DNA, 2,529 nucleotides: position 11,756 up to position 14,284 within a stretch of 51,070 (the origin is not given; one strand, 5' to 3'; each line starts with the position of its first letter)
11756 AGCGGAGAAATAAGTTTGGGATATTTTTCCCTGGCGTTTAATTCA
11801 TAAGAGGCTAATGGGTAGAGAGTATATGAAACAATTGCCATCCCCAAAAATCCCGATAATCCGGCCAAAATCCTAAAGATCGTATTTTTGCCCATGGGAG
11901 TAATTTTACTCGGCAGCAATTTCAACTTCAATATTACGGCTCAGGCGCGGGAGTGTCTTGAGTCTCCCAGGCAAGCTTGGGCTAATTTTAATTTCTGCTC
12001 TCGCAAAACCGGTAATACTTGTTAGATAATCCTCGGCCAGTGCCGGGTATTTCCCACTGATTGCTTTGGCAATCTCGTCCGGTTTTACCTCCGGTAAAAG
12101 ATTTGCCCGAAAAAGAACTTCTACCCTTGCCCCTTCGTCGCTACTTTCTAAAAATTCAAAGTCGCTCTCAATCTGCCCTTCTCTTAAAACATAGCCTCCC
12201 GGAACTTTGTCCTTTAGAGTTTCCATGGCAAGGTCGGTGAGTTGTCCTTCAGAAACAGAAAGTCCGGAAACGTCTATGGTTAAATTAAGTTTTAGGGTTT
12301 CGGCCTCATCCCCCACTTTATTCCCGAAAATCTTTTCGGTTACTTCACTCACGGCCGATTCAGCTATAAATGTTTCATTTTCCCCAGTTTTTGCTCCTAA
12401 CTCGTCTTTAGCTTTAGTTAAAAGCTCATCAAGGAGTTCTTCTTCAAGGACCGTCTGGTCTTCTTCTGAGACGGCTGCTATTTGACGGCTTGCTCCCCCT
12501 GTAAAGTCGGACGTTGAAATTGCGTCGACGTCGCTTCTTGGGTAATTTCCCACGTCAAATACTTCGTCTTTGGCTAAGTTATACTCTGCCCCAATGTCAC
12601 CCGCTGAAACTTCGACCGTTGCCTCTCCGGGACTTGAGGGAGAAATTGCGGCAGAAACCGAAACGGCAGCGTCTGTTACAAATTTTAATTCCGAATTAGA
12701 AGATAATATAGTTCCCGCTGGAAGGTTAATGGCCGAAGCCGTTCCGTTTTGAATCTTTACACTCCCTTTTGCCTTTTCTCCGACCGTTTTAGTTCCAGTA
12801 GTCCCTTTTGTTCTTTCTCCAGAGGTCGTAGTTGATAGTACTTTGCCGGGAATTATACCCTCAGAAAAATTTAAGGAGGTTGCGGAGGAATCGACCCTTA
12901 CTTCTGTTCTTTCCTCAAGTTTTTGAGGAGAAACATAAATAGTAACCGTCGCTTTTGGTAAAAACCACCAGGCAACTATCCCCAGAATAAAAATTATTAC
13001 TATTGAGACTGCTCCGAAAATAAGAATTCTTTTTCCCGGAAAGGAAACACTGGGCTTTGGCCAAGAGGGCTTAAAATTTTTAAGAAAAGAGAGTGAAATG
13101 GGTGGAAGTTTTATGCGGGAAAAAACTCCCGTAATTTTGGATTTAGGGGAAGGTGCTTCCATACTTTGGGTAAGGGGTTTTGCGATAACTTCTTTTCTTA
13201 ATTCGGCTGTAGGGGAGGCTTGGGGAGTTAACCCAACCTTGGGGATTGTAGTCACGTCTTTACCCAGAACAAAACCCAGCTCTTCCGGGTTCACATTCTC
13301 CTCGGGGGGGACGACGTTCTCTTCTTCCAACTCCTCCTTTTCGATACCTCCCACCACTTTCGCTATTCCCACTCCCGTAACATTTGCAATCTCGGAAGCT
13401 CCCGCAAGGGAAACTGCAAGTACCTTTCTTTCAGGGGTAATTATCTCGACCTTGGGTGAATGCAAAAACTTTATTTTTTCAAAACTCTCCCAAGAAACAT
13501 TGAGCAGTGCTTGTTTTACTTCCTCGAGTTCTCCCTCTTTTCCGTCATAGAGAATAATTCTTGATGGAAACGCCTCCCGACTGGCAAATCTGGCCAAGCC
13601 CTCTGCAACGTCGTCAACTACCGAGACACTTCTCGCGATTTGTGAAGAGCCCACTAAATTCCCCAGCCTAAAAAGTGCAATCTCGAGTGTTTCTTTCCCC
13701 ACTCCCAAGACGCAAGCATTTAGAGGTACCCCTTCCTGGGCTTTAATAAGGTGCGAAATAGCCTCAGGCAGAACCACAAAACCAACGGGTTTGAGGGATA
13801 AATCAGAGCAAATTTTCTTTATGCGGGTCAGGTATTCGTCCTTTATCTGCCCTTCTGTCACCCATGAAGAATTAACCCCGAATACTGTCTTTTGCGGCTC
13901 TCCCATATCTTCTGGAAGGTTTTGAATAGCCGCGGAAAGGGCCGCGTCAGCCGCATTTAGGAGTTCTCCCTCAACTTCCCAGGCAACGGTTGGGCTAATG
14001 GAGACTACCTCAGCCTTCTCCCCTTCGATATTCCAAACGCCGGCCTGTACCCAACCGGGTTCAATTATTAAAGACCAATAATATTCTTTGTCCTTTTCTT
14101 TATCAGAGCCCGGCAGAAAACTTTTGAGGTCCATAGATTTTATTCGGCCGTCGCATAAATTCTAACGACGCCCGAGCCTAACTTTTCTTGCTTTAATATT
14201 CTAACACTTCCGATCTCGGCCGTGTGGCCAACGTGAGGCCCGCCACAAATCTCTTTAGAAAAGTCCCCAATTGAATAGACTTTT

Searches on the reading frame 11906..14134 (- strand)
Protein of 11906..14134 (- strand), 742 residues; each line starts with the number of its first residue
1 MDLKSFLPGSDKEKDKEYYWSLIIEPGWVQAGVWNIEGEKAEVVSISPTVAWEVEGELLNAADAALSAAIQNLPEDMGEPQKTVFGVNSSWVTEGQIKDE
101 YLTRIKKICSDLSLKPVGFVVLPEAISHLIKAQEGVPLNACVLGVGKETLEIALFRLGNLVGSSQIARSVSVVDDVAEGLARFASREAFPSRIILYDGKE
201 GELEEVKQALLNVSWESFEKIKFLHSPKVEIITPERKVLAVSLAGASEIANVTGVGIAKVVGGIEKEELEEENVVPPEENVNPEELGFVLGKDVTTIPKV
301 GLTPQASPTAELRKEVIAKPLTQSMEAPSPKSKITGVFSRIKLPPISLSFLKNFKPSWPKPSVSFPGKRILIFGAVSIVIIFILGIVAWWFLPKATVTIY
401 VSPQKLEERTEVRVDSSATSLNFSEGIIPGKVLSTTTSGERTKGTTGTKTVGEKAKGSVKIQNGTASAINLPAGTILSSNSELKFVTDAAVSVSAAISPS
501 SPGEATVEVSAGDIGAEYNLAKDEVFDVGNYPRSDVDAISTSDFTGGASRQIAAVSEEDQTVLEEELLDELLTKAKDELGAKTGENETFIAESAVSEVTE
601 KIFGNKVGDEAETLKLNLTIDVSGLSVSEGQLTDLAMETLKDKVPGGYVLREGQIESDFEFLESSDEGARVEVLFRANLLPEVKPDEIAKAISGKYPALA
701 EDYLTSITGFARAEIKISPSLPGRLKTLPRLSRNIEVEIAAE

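Call 6: search_protein_families(library=pfam, proteins=[window:11906-14134:-], max_evalue=0.1)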
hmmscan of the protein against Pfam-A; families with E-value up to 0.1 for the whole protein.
window:11906-14134:- (742 aa): 1 family
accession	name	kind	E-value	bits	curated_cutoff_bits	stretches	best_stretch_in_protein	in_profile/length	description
PF04865.19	Baseplate_J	-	1.1e-06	28.6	21.1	1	451-548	19-110/255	Baseplate J-like protein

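Call 8: search_protein_families(library=ncbifam, proteins=[window:11906-14134:-], max_evalue=0.1)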
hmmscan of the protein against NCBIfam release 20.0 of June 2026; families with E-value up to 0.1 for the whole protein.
window:11906-14134:- (742 aa): 0 families

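Call 9: search_solved_structures(query=window:11906-14134:-, max_evalue=10, show_alignments=2)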
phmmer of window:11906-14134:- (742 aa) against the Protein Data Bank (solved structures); distinct sequences matched with E-value up to 10: 2.
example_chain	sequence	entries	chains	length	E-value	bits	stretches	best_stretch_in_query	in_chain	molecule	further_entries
3wt0_A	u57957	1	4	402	0.096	14.2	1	137-181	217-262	Cell division protein FtsA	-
3wqt_A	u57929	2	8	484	0.13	13.8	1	137-181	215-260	Cell division protein FtsA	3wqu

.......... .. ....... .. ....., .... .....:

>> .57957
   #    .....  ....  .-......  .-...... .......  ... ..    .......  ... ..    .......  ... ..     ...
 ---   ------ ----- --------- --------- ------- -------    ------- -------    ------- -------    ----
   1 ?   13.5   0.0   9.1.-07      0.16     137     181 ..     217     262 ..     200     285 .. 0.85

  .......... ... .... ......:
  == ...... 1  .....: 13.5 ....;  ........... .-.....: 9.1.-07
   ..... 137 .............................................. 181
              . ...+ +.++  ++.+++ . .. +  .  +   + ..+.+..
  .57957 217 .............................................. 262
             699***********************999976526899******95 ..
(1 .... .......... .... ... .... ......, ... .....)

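Call 12: find_homologous_proteins(query=window:11906-14134:-, max_evalue=0.001)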
Query window:11906-14134:- (742 aa): 849 proteins with E <= 0.001 among 8000 candidates; the best 120 are listed.
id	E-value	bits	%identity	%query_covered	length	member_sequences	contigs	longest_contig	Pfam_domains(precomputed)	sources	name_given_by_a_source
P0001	0.0e+0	1584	100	100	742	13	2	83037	PF04865.20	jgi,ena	-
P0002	0.0e+0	1269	79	100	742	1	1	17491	PF04865.20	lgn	-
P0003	0.0e+0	1245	78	100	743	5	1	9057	-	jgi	-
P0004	0.0e+0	1208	76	100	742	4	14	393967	-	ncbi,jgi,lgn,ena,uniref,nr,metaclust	ncbi:hypothetical protein A2V97_03935 [Candidatus Woesebacteria bacterium RBG_16_42_24]|uniref:Basep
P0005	0.0e+0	1163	73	100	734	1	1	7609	PF04865.20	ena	-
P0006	0.0e+0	1036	64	100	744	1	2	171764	-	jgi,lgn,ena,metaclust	metaclust:\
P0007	3.8e-266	903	59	100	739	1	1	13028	-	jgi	jgi:hypothetical protein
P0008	6.0e-266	902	58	100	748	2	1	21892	-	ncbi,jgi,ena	-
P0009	5.4e-265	899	58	100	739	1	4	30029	-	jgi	jgi:hypothetical protein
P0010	6.6e-263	892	58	100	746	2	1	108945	-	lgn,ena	-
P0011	5.0e-262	889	58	100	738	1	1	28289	-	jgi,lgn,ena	-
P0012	2.8e-260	884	56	100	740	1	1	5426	-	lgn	-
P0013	3.0e-259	880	56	100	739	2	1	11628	-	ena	-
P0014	6.4e-250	849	55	100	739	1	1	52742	PF04865.20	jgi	jgi:hypothetical protein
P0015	1.1e-249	849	56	100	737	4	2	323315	-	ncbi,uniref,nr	ncbi:hypothetical protein A2V61_03625 [Candidatus Woesebacteria bacterium RBG_19FT_COMBO_47_8]|unire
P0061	6.1e-236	803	58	48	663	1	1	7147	-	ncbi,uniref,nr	ncbi:MAG: hypothetical protein UW61_C0031G0003 [Candidatus Curtissbacteria bacterium GW2011_GWC1_44_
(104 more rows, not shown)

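Call 36: predict_structure(alignment_id=A1)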
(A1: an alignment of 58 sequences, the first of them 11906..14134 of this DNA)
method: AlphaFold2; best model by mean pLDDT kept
length: 742 residues; sequences in the alignment: 58
mean_pLDDT: 82.3   pTM: 0.42
mean pLDDT of the five models: 82.3, 82.0, 78.6, 78.0, 76.0
residues with pLDDT >= 90: 401; 70-90: 214; 50-70: 28; < 50: 99
segments of 3 or more residues with pLDDT < 50: 1-14, 260-275, 298-349, 351-366
pLDDT, mean of each block of 10 residues (from residue 1): 40 66 92 90 92 88 94 83 92 86 92 92 93 90 90 91 88 92 87 86 91 89 91 93 91 76 32 48 62 50 36 35 35 36 41 44 51 84 86 91 92 90 90 95 92 92 92 93 93 88 93 90 92 91 87 93 96 95 91 92 93 96 93 93 91 91 84 93 92 91 91 89 79 91 79
secondary structure, 60 per line:
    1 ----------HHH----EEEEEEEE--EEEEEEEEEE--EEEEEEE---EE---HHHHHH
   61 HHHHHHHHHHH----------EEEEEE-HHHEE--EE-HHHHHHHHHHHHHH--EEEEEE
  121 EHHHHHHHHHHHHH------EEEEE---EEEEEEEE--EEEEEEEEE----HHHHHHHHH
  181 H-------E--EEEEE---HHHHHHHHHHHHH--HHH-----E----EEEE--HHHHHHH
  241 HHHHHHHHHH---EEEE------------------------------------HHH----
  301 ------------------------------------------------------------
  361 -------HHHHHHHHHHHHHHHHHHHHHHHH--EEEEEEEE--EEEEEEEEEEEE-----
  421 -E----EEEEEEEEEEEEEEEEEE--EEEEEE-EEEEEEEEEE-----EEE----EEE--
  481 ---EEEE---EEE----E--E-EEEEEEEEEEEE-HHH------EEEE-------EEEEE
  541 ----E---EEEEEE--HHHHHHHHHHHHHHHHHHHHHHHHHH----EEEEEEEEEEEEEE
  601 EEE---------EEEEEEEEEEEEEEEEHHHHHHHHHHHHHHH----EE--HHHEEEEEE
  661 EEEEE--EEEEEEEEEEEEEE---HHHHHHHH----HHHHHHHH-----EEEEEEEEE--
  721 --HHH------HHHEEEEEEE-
elements in order (helices of 4 or more, strands of 3 or more residues): E18-25 E28-37 E40-46 H55-71 E82-87 H99-112 E115-121 H122-134 E141-145 E149-156 E159-167 H172-181 E192-196 H200-212 E228-231 H234-250 E254-257 H368-391 E394-401 E404-415 E427-444 E447-452 E454-463 E469-471 E476-478 E484-487 E491-493 E503-514 E525-528 E536-540 E549-554 H557-582 E587-603 E613-628 H629-643 E655-665 E668-681 H685-692 H697-704 E710-718 E735-741

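Call 39: fold_search(model_id=the predicted structure, library=pdb)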
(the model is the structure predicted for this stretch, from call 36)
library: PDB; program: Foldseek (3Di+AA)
matches with E <= 10: 1404; with E <= 0.001: 355
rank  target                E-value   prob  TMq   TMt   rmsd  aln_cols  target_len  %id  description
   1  6pc0_A                3.1e-08  1.00  0.19  0.27  11.7       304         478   10  Crystal structure of Helicobacter pylori PPX/GppA (released 2019-11-20)
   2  6pc1_D                4.9e-08  1.00  0.19  0.28  12.1       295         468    8  Crystal structure of Helicobacter pylori PPX/GppA (E143A) in complex with ppGpp (released 2019-11-20)
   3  7epq_B                5.8e-08  1.00  0.18  0.39  11.6       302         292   11  Crystal structure of exopolyphosphatase (PPX) from Porphyromonas gingivalis in complex with sulfate and magnesium ions (released 2022-05-11)
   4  3cer_D                7.7e-08  1.00  0.18  0.34  13.1       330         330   11  Crystal structure of the exopolyphosphatase-like protein Q8G5J2. Northeast Structural Genomics Consortium target BlR13 (released 2008-04-01)
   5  1t6d_B                7.7e-08  1.00  0.17  0.35  12.3       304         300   11  MIRAS phasing of the Aquifex aeolicus Ppx/GppA phosphatase: crystal structure of the type II variant (released 2004-08-03)
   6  3hi0_A                8.2e-08  1.00  0.18  0.25  11.8       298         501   11  Crystal structure of Putative exopolyphosphatase (17739545) from AGROBACTERIUM TUMEFACIENS str. C58 (Dupont) at 2.30 A (released 2009-06-16)
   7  6pc1_B                1.2e-07  1.00  0.19  0.27  11.9       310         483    9  Crystal structure of Helicobacter pylori PPX/GppA (E143A) in complex with ppGpp (released 2019-11-20)
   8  1t6c                  1.4e-07  1.00  0.18  0.35  12.2       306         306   11  Structural characterization of the Ppx/GppA protein family: crystal structure of the Aquifex aeolicus family member (released 2004-08-03)
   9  3hi0_B                1.5e-07  1.00  0.20  0.28  11.2       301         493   10  Crystal structure of Putative exopolyphosphatase (17739545) from AGROBACTERIUM TUMEFACIENS str. C58 (Dupont) at 2.30 A (released 2009-06-16)
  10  6pc3_A                1.7e-07  1.00  0.18  0.26  11.9       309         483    9  Crystal structure of Helicobacter pylori PPX/GppA in complex with GSP (released 2019-11-20)
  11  6pc0_B                1.8e-07  1.00  0.19  0.27  11.3       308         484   10  Crystal structure of Helicobacter pylori PPX/GppA (released 2019-11-20)
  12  1t6d_A                1.9e-07  1.00  0.19  0.39  11.9       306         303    9  MIRAS phasing of the Aquifex aeolicus Ppx/GppA phosphatase: crystal structure of the type II variant (released 2004-08-03)
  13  8jgx_A                2.0e-07  1.00  0.17  0.24  12.5       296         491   13  Crystal structure of Acinetobacter baumannii exopolyphosphatase (released 2024-05-15)
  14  5eox_A                2.3e-07  1.00  0.23  0.45   7.5       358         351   12  Pseudomonas aeruginosa PilM bound to ADP (released 2016-04-27)
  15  5eoy_A                2.8e-07  1.00  0.24  0.45   7.5       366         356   11  Pseudomonas aeruginosa SeMet-PilM bound to ADP (released 2016-04-27)
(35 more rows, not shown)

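Call 47: search_protein_families(library=pfam, alignment_id=A3, max_evalue=0.01)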
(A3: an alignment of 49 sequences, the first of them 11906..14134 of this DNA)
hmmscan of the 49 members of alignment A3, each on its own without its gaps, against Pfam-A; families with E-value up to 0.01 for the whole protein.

A. member 1, window:11906-14134:- (742 aa): 1 family
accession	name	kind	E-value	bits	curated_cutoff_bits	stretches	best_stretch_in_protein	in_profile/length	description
PF04865.19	Baseplate_J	-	1.1e-06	28.6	21.1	1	451-548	19-110/255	Baseplate J-like protein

B. families by the number of members that match (of 49 scanned): 4 families
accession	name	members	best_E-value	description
PF04865.19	Baseplate_J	31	4.6e-07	Baseplate J-like protein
PF21110.3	GlxA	4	0.00026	GlxA beta barrel domain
PF05887.16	Trypan_PARP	1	3.5e-05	Procyclic acidic repetitive protein (PARP)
PF18200.7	Big_11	1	0.0011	Bacterial Ig-like domain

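Call 48: search_solved_structures(query=A3, max_evalue=1)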
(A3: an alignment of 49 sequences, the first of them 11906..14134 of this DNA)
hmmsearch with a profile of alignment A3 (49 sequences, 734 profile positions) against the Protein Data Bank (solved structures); distinct sequences matched with E-value up to 1: 8.
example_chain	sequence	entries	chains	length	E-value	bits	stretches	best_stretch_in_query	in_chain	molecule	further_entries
8v3w_E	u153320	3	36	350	6.4e-05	24.7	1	438-539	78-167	TRI-2 (CD1371)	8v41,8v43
2cmr_A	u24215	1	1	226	0.0073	17.9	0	14-83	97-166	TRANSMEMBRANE GLYCOPROTEIN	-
5cn0_A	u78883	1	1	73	0.01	17.4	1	14-79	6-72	Envelope glycoprotein,AP2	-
5cmu_A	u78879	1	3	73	0.037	15.6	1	14-79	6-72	Envelope glycoprotein,AP1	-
7qep_D4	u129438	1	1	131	0.045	15.2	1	627-697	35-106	40S RIBOSOMAL PROTEIN S24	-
2xra_A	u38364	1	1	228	0.12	13.9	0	14-85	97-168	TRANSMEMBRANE PROTEIN GP41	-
3ma9_A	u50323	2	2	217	0.34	12.4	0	14-85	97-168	Transmembrane glycoprotein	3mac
5ka5_A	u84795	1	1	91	0.58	11.6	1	13-83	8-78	Transmembrane glycoprotein gp41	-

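Call 50: find_encoding_contigs(protein=P0061, flank=8000, max_places=1)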
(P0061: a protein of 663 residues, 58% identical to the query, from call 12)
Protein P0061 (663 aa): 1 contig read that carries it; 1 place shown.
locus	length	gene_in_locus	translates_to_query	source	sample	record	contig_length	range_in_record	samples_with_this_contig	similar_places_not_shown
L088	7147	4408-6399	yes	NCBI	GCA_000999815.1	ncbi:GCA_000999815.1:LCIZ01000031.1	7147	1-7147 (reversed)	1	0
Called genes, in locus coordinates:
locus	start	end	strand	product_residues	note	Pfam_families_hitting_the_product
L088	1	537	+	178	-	?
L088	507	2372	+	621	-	PF17854:FtsK_alpha, PF01580:FtsK_SpoIIIE, PF09397:FtsK_gamma, PF13413:HTH_25, PF09136:Glucodextran_B (weak)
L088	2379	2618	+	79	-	-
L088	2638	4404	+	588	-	PF01411:tRNA-synt_2c, PF07973:tRNA_SAD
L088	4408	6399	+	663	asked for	-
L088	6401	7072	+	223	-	PF04203:Sortase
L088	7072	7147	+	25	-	?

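Call 98: find_related_loci(query=A1, collection=metagenome_contigs, flank=10000)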
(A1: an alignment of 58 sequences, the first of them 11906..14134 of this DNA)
Query A1 (742 aa) in metagenome_contigs; peptide patterns used: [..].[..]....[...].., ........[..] (x = any residue, [..] = any of these).
526 stretches matched a pattern; 292 encode a relative of the query (tblastn E <= 1e-3); the best 80 are kept; 80 distinct loci.
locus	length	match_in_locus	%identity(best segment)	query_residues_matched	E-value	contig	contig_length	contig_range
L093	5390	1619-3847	78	1-742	0e+0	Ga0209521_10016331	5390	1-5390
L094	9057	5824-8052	78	1-742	0e+0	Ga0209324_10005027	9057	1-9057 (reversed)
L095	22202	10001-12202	76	1-734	0e+0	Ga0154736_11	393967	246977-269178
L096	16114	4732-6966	67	1-742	0e+0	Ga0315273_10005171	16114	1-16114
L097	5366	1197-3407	58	1-742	0e+0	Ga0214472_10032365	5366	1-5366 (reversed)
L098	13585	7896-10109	57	1-742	0e+0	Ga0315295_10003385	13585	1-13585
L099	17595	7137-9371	58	1-742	0e+0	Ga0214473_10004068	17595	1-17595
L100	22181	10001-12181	58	1-742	0e+0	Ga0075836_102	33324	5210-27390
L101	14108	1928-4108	57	1-742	0e+0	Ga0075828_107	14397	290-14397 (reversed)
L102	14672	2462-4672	57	1-742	0e+0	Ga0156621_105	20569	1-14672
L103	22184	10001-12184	55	1-742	0e+0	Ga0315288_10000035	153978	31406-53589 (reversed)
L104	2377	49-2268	55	1-742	0e+0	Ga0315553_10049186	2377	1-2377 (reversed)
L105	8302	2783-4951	57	1-742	0e+0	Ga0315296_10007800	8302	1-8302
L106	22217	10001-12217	55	1-742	0e+0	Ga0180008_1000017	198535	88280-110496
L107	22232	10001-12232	53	1-742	0e+0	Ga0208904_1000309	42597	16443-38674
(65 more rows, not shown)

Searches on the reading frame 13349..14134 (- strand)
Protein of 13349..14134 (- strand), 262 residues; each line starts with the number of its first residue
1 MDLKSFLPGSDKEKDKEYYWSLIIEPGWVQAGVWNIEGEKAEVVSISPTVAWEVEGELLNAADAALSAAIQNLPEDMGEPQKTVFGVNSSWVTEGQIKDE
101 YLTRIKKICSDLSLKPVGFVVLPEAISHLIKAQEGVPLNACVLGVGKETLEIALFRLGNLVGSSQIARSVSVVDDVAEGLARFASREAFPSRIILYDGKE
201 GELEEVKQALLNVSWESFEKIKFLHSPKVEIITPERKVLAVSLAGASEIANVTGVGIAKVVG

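Call 45: search_protein_representatives(protein=window:13349-14134:-)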
Query: 262 residues. Proteins with E-value up to 0.001 (for the whole library): 1313; up to 1e-10: 1051; up to 1e-30: 356. The best 150 are listed.
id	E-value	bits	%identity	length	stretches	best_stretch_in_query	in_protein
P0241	9.4e-101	352.7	62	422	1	1-255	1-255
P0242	1.5e-99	348.8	62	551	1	1-255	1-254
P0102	6.8e-99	346.6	62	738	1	1-256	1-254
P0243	2.9e-98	344.6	61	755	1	1-258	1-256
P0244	8.4e-98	343.0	60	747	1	1-259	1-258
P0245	1.7e-97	342.0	59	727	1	1-255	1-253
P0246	2.4e-96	338.2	64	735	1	2-255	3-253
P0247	1.2e-94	332.7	61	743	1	1-257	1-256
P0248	9.6e-94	329.7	57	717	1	1-255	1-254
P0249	3.3e-93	328.0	59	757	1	1-253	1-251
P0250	1.2e-92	326.2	59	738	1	1-255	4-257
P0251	1.2e-92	326.2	60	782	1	2-253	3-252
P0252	1.5e-92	325.8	57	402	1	1-253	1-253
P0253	3.5e-92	324.6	57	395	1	1-255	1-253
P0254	8.8e-92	323.3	61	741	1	1-258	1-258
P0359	5.4e-45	170.0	36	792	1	10-258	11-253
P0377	3.4e-42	160.9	35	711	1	15-255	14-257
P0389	5.2e-41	157.0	38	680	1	6-254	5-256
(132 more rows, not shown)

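Call 49: find_encoding_contigs(protein=P0389, flank=8000, max_places=2)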
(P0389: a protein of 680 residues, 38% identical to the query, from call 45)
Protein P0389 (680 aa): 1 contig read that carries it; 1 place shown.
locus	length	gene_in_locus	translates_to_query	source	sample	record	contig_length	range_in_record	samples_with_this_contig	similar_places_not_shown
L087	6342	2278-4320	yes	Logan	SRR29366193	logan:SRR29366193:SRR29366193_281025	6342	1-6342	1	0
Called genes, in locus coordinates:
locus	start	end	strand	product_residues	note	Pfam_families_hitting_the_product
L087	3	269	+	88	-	?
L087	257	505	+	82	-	-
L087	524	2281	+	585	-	PF01411:tRNA-synt_2c, PF07973:tRNA_SAD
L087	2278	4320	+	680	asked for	PF04865:Baseplate_J (weak)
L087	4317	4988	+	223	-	PF04203:Sortase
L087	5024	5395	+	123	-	-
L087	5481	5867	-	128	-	-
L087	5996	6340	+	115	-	?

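Call 95: find_encoding_contigs(protein=P0377, flank=8000, max_places=2)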
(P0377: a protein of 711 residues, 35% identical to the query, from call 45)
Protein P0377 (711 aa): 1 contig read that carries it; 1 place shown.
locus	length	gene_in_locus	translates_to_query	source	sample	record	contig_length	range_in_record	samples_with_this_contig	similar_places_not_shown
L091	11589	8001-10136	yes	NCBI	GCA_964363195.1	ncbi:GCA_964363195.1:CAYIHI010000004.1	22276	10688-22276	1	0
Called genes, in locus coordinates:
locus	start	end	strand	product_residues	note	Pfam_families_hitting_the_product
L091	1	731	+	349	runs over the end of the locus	PF13401:AAA_22 (faint), PF00004:AAA, PF07728:AAA_5, PF22667:Lon_lid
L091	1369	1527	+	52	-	-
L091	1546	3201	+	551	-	PF00753:Lactamase_B, PF12706:Lactamase_B_2, PF22505:RNase_J_b_CASP, PF17770:RNase_J_C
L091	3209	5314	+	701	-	PF17854:FtsK_alpha, PF01580:FtsK_SpoIIIE, PF09397:FtsK_gamma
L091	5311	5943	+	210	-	PF13413:HTH_25, PF09136:Glucodextran_B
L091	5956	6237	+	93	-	-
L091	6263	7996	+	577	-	PF01411:tRNA-synt_2c, PF07973:tRNA_SAD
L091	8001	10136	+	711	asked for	PF04865:Baseplate_J (weak)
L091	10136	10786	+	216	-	PF04203:Sortase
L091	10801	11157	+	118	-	PF03652:RuvX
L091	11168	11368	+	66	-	-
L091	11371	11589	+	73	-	?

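Call 96: find_encoding_contigs(protein=P0359, flank=8000, max_places=2)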
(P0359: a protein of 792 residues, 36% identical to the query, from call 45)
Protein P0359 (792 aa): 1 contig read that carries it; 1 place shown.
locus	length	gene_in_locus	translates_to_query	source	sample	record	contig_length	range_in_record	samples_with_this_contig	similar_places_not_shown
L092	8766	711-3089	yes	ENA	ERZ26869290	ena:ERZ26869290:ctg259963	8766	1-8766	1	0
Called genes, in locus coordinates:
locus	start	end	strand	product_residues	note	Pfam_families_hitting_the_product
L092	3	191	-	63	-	?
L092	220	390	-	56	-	-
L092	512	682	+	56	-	-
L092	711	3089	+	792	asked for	-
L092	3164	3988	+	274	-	PF04203:Sortase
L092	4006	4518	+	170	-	PF00293:NUDIX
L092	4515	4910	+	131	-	PF03652:RuvX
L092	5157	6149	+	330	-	PF02618:YceG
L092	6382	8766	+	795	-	?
